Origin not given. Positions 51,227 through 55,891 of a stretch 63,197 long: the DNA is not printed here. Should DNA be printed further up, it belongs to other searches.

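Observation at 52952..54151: Two histidine-phosphatase (PGAM-like) domains inserted at separate points in the IleRS catalytic core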

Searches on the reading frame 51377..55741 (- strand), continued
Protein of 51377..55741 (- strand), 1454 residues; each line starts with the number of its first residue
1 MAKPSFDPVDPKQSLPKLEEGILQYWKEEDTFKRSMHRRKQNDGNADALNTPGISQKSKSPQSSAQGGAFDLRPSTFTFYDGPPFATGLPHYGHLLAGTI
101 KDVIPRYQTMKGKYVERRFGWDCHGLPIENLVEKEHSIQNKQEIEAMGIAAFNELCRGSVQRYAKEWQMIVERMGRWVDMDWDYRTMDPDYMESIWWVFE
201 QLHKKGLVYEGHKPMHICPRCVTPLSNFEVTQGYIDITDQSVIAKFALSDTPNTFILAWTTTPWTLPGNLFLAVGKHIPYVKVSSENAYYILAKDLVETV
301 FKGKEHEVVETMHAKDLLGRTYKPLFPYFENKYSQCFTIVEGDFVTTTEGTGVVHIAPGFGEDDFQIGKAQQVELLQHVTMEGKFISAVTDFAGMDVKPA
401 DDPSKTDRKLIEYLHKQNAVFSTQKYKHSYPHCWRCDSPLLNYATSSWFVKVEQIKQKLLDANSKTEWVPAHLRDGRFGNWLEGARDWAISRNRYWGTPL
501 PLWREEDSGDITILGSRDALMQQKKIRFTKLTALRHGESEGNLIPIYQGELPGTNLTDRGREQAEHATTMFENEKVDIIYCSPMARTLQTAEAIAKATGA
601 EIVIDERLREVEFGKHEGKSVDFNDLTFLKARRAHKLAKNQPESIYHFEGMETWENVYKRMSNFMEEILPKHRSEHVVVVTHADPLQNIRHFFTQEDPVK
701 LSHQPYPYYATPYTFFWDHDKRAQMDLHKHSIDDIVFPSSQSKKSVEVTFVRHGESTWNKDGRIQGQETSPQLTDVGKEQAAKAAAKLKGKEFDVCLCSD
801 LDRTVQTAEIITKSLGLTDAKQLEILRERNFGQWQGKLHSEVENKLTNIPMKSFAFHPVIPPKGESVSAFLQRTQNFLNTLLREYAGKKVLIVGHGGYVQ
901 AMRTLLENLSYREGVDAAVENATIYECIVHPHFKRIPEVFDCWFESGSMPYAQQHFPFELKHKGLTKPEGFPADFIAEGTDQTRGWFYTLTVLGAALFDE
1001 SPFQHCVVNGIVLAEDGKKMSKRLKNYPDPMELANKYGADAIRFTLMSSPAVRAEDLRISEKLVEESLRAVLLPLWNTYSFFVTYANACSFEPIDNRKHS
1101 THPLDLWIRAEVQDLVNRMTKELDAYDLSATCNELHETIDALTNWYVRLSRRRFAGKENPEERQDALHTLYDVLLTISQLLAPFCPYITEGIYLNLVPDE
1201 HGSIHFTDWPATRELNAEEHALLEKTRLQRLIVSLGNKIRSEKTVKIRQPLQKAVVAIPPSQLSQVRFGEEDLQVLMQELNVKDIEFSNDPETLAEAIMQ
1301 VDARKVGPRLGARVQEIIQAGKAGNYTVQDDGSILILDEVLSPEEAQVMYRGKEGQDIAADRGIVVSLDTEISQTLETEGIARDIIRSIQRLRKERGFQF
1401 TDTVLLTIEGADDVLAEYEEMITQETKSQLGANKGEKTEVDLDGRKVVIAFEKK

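Call 5: find_homologous_proteins(query=window:51377-55741:-, max_evalue=1e-50)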
Query window:51377-55741:- (1454 aa): 8000 proteins with E <= 1e-50 among 8000 candidates; the best 120 are listed.
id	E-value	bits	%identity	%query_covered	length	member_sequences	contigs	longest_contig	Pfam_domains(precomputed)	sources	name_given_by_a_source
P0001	0.0e+0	3407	100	100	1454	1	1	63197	PF09334.18,PF08264.20,PF00133.29,PF19302.5,PF00300.28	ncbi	-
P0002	0.0e+0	2317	67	100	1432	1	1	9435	PF09334.18,PF08264.20,PF00133.29,PF19302.5,PF00300.28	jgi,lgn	-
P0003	0.0e+0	2240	66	100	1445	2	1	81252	PF09334.18,PF08264.20,PF00133.29,PF19302.5,PF00300.28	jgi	jgi:isoleucyl-tRNA synthetase/bisphosphoglycerate-dependent phosphoglycerate mutase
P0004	0.0e+0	2223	65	100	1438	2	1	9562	PF09334.18,PF08264.20,PF00133.29,PF19302.5,PF00300.28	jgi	jgi:isoleucyl-tRNA synthetase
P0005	0.0e+0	2223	65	100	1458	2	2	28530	PF09334.18,PF08264.20,PF00133.29,PF19302.5,PF00300.28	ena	-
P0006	0.0e+0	2203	64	100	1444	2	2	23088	PF09334.18,PF08264.20,PF00133.29,PF19302.5,PF00300.28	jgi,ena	-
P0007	0.0e+0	2196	59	65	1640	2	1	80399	PF09334.18,PF08264.20,PF00133.29,PF19302.5,PF00300.28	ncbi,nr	ncbi:hypothetical protein AUJ46_04855 [Candidatus Peregrinibacteria bacterium CG1_02_54_53]|nr:MAG: 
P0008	0.0e+0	2184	64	100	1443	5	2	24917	PF09334.18,PF08264.20,PF00133.29,PF19302.5,PF00300.28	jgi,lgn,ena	-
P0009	0.0e+0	2179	64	100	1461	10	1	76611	PF09334.18,PF08264.20,PF00133.29,PF19302.5,PF00300.28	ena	-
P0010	0.0e+0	2168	63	100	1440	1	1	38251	PF09334.18,PF08264.20,PF00133.29,PF19302.5,PF00300.28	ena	-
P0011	0.0e+0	2165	64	100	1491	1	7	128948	PF09334.18,PF08264.20,PF00133.29,PF19302.5,PF00300.28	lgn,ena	-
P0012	0.0e+0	2155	63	100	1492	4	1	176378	PF09334.18,PF08264.20,PF00133.29,PF19302.5,PF00300.28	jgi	-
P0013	0.0e+0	2147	62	100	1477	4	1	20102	PF09334.18,PF08264.20,PF00133.29,PF19302.5,PF00300.28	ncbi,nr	ncbi:MAG: class I tRNA ligase family protein [bacterium]|nr:class I tRNA ligase family protein [bact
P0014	0.0e+0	2139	63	100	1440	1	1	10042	PF09334.18,PF08264.20,PF00133.29,PF19302.5,PF00300.28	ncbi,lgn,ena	-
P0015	0.0e+0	2136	63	100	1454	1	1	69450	PF09334.18,PF08264.20,PF00133.29,PF19302.5,PF00300.28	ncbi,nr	ncbi:MAG: class I tRNA ligase family protein [Candidatus Peribacteraceae bacterium]|nr:class I tRNA 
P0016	0.0e+0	2134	62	100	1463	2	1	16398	PF09334.18,PF08264.20,PF00133.29,PF19302.5,PF00300.28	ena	-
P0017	0.0e+0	2134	62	100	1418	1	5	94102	PF09334.18,PF08264.20,PF00133.29,PF19302.5,PF00300.28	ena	-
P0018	0.0e+0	2133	62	100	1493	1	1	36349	PF09334.18,PF08264.20,PF00133.29,PF19302.5,PF00300.28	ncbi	-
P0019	0.0e+0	2123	62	100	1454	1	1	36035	PF09334.18,PF08264.20,PF00133.29,PF19302.5,PF00300.28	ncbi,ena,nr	ncbi:MAG: class I tRNA ligase family protein [bacterium]|nr:class I tRNA ligase family protein [bact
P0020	0.0e+0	2120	62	100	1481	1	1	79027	PF09334.18,PF08264.20,PF00133.29,PF19302.5,PF00300.28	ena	-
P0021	0.0e+0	2119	62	100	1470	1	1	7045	PF09334.18,PF08264.20,PF00133.29,PF19302.5,PF00300.28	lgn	-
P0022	0.0e+0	2117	62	99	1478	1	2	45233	PF09334.18,PF08264.20,PF00133.29,PF19302.5,PF00300.28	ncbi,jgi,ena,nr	ncbi:hypothetical protein COU76_02785 [Candidatus Peregrinibacteria bacterium CG10_big_fil_rev_8_21_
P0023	0.0e+0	2105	62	100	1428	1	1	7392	PF09334.18,PF08264.20,PF00133.29,PF19302.5,PF00300.28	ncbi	-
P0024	0.0e+0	2101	62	100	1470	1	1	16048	PF09334.18,PF08264.20,PF00133.29,PF19302.5,PF00300.28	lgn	-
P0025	0.0e+0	2100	62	100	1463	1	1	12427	PF09334.18,PF08264.20,PF00133.29,PF19302.5,PF00300.28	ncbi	-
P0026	0.0e+0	2094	61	100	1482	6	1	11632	PF09334.18,PF08264.20,PF00133.29,PF19302.5,PF00300.28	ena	-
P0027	0.0e+0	2091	61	100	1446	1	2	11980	PF09334.18,PF08264.20,PF00133.29,PF19302.5,PF00300.28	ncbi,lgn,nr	ncbi:class I tRNA ligase family protein [Patescibacteria group bacterium]|nr:class I tRNA ligase fam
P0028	0.0e+0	2091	61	100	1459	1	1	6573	PF09334.18,PF08264.20,PF00133.29,PF19302.5,PF00300.28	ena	-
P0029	0.0e+0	2085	61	100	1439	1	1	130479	PF09334.18,PF08264.20,PF00133.29,PF19302.5,PF00300.28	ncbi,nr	ncbi:class I tRNA ligase family protein [Candidatus Peregrinibacteria bacterium]|nr:class I tRNA lig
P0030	0.0e+0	2084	62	99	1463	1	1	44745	PF09334.18,PF08264.20,PF00133.29,PF19302.5,PF00300.28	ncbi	-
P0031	0.0e+0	2078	61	100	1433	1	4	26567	PF09334.18,PF08264.20,PF00133.29,PF19302.5,PF00300.28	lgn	-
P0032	0.0e+0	2075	61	100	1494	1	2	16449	PF09334.18,PF08264.20,PF00133.29,PF19302.5,PF00300.28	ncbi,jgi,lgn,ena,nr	ncbi:class I tRNA ligase family protein [Candidatus Peregrinibacteria bacterium]|nr:class I tRNA lig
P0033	0.0e+0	2074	61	100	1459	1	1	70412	PF09334.18,PF08264.20,PF00133.29,PF19302.5,PF00300.28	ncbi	-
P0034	0.0e+0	2070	61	100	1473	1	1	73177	PF09334.18,PF08264.20,PF00133.29,PF19302.5,PF00300.28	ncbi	-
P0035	0.0e+0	2068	60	100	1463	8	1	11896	PF09334.18,PF08264.20,PF00133.29,PF19302.5,PF00300.28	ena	-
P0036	0.0e+0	2064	61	100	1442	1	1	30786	PF09334.18,PF08264.20,PF00133.29,PF19302.5,PF00300.28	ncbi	-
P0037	0.0e+0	2056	61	100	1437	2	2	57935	PF09334.18,PF08264.20,PF00133.29,PF19302.5,PF00300.28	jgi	-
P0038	0.0e+0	2056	54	65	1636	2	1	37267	PF09334.18,PF08264.20,PF00133.29,PF19302.5,PF00300.28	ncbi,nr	ncbi:MAG: class I tRNA ligase family protein [Candidatus Peribacteraceae bacterium]|nr:class I tRNA 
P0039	0.0e+0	2055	61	100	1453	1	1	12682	PF09334.18,PF08264.20,PF00133.29,PF19302.5,PF00300.28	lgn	-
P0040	0.0e+0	2055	60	99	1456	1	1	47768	PF09334.18,PF08264.20,PF00133.29,PF19302.5,PF00300.28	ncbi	-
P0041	0.0e+0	2054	60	100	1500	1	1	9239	PF09334.18,PF08264.20,PF00133.29,PF19302.5,PF00300.28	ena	-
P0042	0.0e+0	2052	61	100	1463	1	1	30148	PF09334.18,PF08264.20,PF00133.29,PF19302.5,PF00300.28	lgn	-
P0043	0.0e+0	2050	60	99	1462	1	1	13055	PF09334.18,PF08264.20,PF00133.29,PF19302.5,PF00300.28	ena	-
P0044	0.0e+0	2048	60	100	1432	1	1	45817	PF09334.18,PF08264.20,PF00133.29,PF19302.5,PF00300.28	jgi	jgi:isoleucyl-tRNA synthetase/bisphosphoglycerate-dependent phosphoglycerate mutase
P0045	0.0e+0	2048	60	100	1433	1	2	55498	PF09334.18,PF08264.20,PF00133.29,PF19302.5,PF00300.28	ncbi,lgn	-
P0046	0.0e+0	2046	60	100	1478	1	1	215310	PF09334.18,PF08264.20,PF00133.29,PF19302.5,PF00300.28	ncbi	-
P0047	0.0e+0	2045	60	100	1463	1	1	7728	PF09334.18,PF08264.20,PF00133.29,PF19302.5,PF00300.28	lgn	-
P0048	0.0e+0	2045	61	100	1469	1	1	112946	PF09334.18,PF08264.20,PF00133.29,PF19302.5,PF00300.28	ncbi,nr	ncbi:MAG: class I tRNA ligase family protein [Candidatus Peregrinibacteria bacterium]|nr:class I tRN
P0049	0.0e+0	2045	59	100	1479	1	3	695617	PF09334.18,PF08264.20,PF00133.29,PF19302.5,PF00300.28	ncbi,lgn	-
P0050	0.0e+0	2044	61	99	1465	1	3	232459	PF09334.18,PF08264.20,PF00133.29,PF19302.5,PF00300.28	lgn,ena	-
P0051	0.0e+0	2044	60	100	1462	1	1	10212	PF09334.18,PF08264.20,PF00133.29,PF19302.5,PF00300.28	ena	-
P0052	0.0e+0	2044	61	99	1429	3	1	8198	PF09334.18,PF08264.20,PF00133.29,PF19302.5,PF00300.28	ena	-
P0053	0.0e+0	2043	60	100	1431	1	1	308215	PF09334.18,PF08264.20,PF00133.29,PF19302.5,PF00300.28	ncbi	-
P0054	0.0e+0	2043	60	100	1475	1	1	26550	PF09334.18,PF08264.20,PF00133.29,PF19302.5,PF00300.28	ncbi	-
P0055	0.0e+0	2043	61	100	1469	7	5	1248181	PF09334.18,PF08264.20,PF00133.29,PF19302.5,PF00300.28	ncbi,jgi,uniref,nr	ncbi:MAG: isoleucyl-tRNA synthetase [Candidatus Peribacter riflensis]|uniref:Isoleucine--tRNA ligase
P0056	0.0e+0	2042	61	98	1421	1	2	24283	PF09334.18,PF08264.20,PF00133.29,PF19302.5,PF00300.28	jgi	jgi:isoleucyl-tRNA synthetase/bisphosphoglycerate-dependent phosphoglycerate mutase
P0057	0.0e+0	2042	61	100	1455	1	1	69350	PF09334.18,PF08264.20,PF00133.29,PF19302.5,PF00300.28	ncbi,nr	ncbi:MAG: class I tRNA ligase family protein [Candidatus Peribacteraceae bacterium]|nr:class I tRNA 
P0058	0.0e+0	2041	59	100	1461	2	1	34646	PF09334.18,PF08264.20,PF00133.29,PF19302.5,PF00300.28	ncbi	-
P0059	0.0e+0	2040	60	100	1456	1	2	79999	PF09334.18,PF08264.20,PF00133.29,PF19302.5,PF00300.28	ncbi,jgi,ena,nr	ncbi:hypothetical protein COU80_01920 [Candidatus Peregrinibacteria bacterium CG10_big_fil_rev_8_21_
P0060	0.0e+0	2032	60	100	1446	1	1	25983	PF09334.18,PF08264.20,PF00133.29,PF19302.5,PF00300.28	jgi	jgi:isoleucyl-tRNA synthetase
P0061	0.0e+0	2029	54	65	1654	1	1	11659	PF09334.18,PF08264.20,PF00133.29,PF19302.5,PF00300.28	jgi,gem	-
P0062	0.0e+0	2029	60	100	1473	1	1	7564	PF09334.18,PF08264.20,PF00133.29,PF19302.5,PF00300.28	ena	-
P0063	0.0e+0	2028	60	100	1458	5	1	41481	PF09334.18,PF08264.20,PF00133.29,PF19302.5,PF00300.28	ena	-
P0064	0.0e+0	2027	59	100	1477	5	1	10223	PF09334.18,PF08264.20,PF00133.29,PF19302.5,PF00300.28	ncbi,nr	ncbi:class I tRNA ligase family protein [Patescibacteria group bacterium]|nr:class I tRNA ligase fam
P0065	0.0e+0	2027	60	99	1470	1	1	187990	PF09334.18,PF08264.20,PF00133.29,PF19302.5,PF00300.28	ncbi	-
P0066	0.0e+0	2026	60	99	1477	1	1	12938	PF09334.18,PF08264.20,PF00133.29,PF19302.5,PF00300.28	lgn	-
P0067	0.0e+0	2025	60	100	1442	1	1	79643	PF09334.18,PF08264.20,PF00133.29,PF19302.5,PF00300.28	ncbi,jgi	jgi:isoleucyl-tRNA synthetase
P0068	0.0e+0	2020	60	100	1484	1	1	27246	PF09334.18,PF08264.20,PF00133.29,PF19302.5,PF00300.28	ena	-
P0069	0.0e+0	2020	60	100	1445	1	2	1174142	PF09334.18,PF08264.20,PF00133.29,PF19302.5,PF00300.28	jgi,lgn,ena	-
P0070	0.0e+0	2019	60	100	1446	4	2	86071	PF09334.18,PF08264.20,PF00133.29,PF19302.5,PF00300.28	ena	-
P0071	0.0e+0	2019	60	100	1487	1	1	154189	PF09334.18,PF08264.20,PF00133.29,PF19302.5,PF00300.28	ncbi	-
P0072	0.0e+0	2018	60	100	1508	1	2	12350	PF09334.18,PF08264.20,PF00133.29,PF19302.5,PF00300.28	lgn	-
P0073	0.0e+0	2016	59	100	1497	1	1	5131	PF09334.18,PF08264.20,PF00133.29,PF19302.5,PF00300.28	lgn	-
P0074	0.0e+0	2014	60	100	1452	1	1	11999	PF09334.18,PF08264.20,PF00133.29,PF19302.5,PF00300.28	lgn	-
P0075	0.0e+0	2014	59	100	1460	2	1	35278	PF09334.18,PF08264.20,PF00133.29,PF19302.5,PF00300.28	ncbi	-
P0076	0.0e+0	2013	60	100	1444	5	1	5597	PF09334.18,PF08264.20,PF00133.29,PF19302.5,PF00300.28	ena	-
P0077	0.0e+0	2013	59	100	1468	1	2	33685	PF09334.18,PF08264.20,PF00133.29,PF19302.5,PF00300.28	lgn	-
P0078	0.0e+0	2013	59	100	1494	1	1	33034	PF09334.18,PF08264.20,PF00133.29,PF19302.5,PF00300.28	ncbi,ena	-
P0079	0.0e+0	2010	60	100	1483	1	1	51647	PF09334.18,PF08264.20,PF00133.29,PF19302.5,PF00300.28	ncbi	-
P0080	0.0e+0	2006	60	100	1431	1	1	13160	PF09334.18,PF08264.20,PF00133.29,PF19302.5,PF00300.28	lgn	-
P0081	0.0e+0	2006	59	100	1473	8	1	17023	PF09334.18,PF08264.20,PF00133.29,PF19302.5,PF00300.28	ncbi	ncbi:MAG: class I tRNA ligase family protein [Patescibacteria group bacterium]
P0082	0.0e+0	2005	59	100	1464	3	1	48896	PF09334.18,PF08264.20,PF00133.29,PF19302.5,PF00300.28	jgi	jgi:isoleucyl-tRNA synthetase/bisphosphoglycerate-dependent phosphoglycerate mutase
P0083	0.0e+0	2004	59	100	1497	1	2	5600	PF09334.18,PF08264.20,PF00133.29,PF19302.5,PF00300.28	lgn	-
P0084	0.0e+0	2001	59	100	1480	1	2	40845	PF09334.18,PF08264.20,PF00133.29,PF19302.5,PF00300.28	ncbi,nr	ncbi:class I tRNA ligase family protein [Candidatus Peregrinibacteria bacterium]|nr:class I tRNA lig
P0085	0.0e+0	1999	59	100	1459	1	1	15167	PF09334.18,PF08264.20,PF00133.29,PF19302.5,PF00300.28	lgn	-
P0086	0.0e+0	1999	59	100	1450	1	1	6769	PF09334.18,PF08264.20,PF00133.29,PF19302.5,PF00300.28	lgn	-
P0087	0.0e+0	1997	59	100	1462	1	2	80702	PF09334.18,PF08264.20,PF00133.29,PF19302.5,PF00300.28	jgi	jgi:isoleucyl-tRNA synthetase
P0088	0.0e+0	1997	60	100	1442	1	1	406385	PF09334.18,PF08264.20,PF00133.29,PF19302.5,PF00300.28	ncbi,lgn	-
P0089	0.0e+0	1997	59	100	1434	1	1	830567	PF09334.18,PF08264.20,PF00133.29,PF19302.5,PF00300.28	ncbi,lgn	-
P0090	0.0e+0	1994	59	100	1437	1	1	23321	PF09334.18,PF08264.20,PF00133.29,PF19302.5,PF00300.28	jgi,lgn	-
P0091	0.0e+0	1991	58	100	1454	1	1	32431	PF09334.18,PF08264.20,PF00133.29,PF19302.5,PF00300.28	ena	-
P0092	0.0e+0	1990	59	100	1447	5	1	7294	PF09334.18,PF08264.20,PF00133.29,PF19302.5,PF00300.28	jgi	jgi:isoleucyl-tRNA synthetase/bisphosphoglycerate-dependent phosphoglycerate mutase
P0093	0.0e+0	1989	61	95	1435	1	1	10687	PF09334.18,PF08264.20,PF00133.29,PF19302.5,PF00300.28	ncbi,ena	-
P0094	0.0e+0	1987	59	100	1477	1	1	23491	PF09334.18,PF08264.20,PF00133.29,PF19302.5,PF00300.28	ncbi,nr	ncbi:class I tRNA ligase family protein [Candidatus Peregrinibacteria bacterium]|nr:class I tRNA lig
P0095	0.0e+0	1987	58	100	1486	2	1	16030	PF09334.18,PF08264.20,PF00133.29,PF19302.5,PF00300.28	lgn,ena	-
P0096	0.0e+0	1987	59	100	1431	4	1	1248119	PF09334.18,PF08264.20,PF00133.29,PF19302.5,PF00300.28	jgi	-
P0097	0.0e+0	1985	60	98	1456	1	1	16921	PF09334.18,PF08264.20,PF00133.29,PF19302.5,PF00300.28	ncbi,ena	-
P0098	0.0e+0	1982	59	100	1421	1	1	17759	PF09334.18,PF08264.20,PF00133.29,PF19302.5,PF00300.28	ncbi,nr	ncbi:class I tRNA ligase family protein [Patescibacteria group bacterium]|nr:class I tRNA ligase fam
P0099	0.0e+0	1982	58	100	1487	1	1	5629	PF09334.18,PF08264.20,PF00133.29,PF19302.5,PF00300.28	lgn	-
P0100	0.0e+0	1979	61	95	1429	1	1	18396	PF09334.18,PF08264.20,PF00133.29,PF19302.5,PF00300.28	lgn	-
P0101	0.0e+0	1979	59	100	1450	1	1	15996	PF09334.18,PF08264.20,PF00133.29,PF19302.5,PF00300.28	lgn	-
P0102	0.0e+0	1978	58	100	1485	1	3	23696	PF09334.18,PF08264.20,PF00133.29,PF19302.5,PF00300.28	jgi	jgi:isoleucyl-tRNA synthetase/broad specificity phosphatase PhoE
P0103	0.0e+0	1977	59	100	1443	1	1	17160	PF09334.18,PF08264.20,PF00133.29,PF19302.5,PF00300.28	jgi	jgi:isoleucyl-tRNA synthetase/bisphosphoglycerate-dependent phosphoglycerate mutase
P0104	0.0e+0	1976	59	98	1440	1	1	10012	PF09334.18,PF08264.20,PF00133.29,PF19302.5,PF00300.28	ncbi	-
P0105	0.0e+0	1976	59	100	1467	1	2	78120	PF09334.18,PF08264.20,PF00133.29,PF19302.5,PF00300.28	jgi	jgi:isoleucyl-tRNA synthetase/broad specificity phosphatase PhoE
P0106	0.0e+0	1973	58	100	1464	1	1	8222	PF09334.18,PF08264.20,PF00133.29,PF19302.5,PF00300.28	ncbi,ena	-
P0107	0.0e+0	1972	58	100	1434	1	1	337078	PF09334.18,PF08264.20,PF00133.29,PF19302.5,PF00300.28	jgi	jgi:isoleucyl-tRNA synthetase/bisphosphoglycerate-dependent phosphoglycerate mutase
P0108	0.0e+0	1971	58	100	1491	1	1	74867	PF09334.18,PF08264.20,PF00133.29,PF19302.5,PF00300.28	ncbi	-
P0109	0.0e+0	1970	58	100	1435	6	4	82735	PF09334.18,PF08264.20,PF00133.29,PF19302.5,PF00300.28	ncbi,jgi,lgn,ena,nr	ncbi:MAG: class I tRNA ligase family protein [Candidatus Peribacteraceae bacterium]|jgi:isoleucyl-tR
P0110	0.0e+0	1970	59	100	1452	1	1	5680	PF09334.18,PF08264.20,PF00133.29,PF19302.5,PF00300.28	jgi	-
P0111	0.0e+0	1970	58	100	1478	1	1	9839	PF09334.18,PF08264.20,PF00133.29,PF19302.5,PF00300.28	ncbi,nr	ncbi:class I tRNA ligase family protein [Candidatus Peregrinibacteria bacterium]|nr:class I tRNA lig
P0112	0.0e+0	1970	59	100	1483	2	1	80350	PF09334.18,PF08264.20,PF00133.29,PF19302.5,PF00300.28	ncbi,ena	-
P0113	0.0e+0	1969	57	100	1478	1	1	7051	PF09334.18,PF08264.20,PF00133.29,PF19302.5,PF00300.28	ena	-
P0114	0.0e+0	1969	59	99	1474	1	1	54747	PF09334.18,PF08264.20,PF00133.29,PF19302.5,PF00300.28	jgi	-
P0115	0.0e+0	1969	58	100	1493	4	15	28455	PF09334.18,PF08264.20,PF00133.29,PF19302.5,PF00300.28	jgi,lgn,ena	-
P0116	0.0e+0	1968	58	99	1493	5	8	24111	PF09334.18,PF08264.20,PF00133.29,PF19302.5,PF00300.28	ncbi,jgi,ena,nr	ncbi:hypothetical protein A2881_01130 [Candidatus Peribacteria bacterium RIFCSPHIGHO2_01_FULL_55_13]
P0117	0.0e+0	1968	64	51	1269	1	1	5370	PF09334.18,PF08264.20,PF00133.29,PF19302.5,PF00300.28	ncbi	-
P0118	0.0e+0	1968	58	100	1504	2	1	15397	PF09334.18,PF08264.20,PF00133.29,PF19302.5,PF00300.28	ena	-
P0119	0.0e+0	1967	58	100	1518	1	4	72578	PF09334.18,PF08264.20,PF00133.29,PF19302.5,PF00300.28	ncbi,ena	-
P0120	0.0e+0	1967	58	100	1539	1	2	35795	PF09334.18,PF08264.20,PF00133.29,PF19302.5,PF00300.28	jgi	jgi:isoleucyl-tRNA synthetase/bisphosphoglycerate-dependent phosphoglycerate mutase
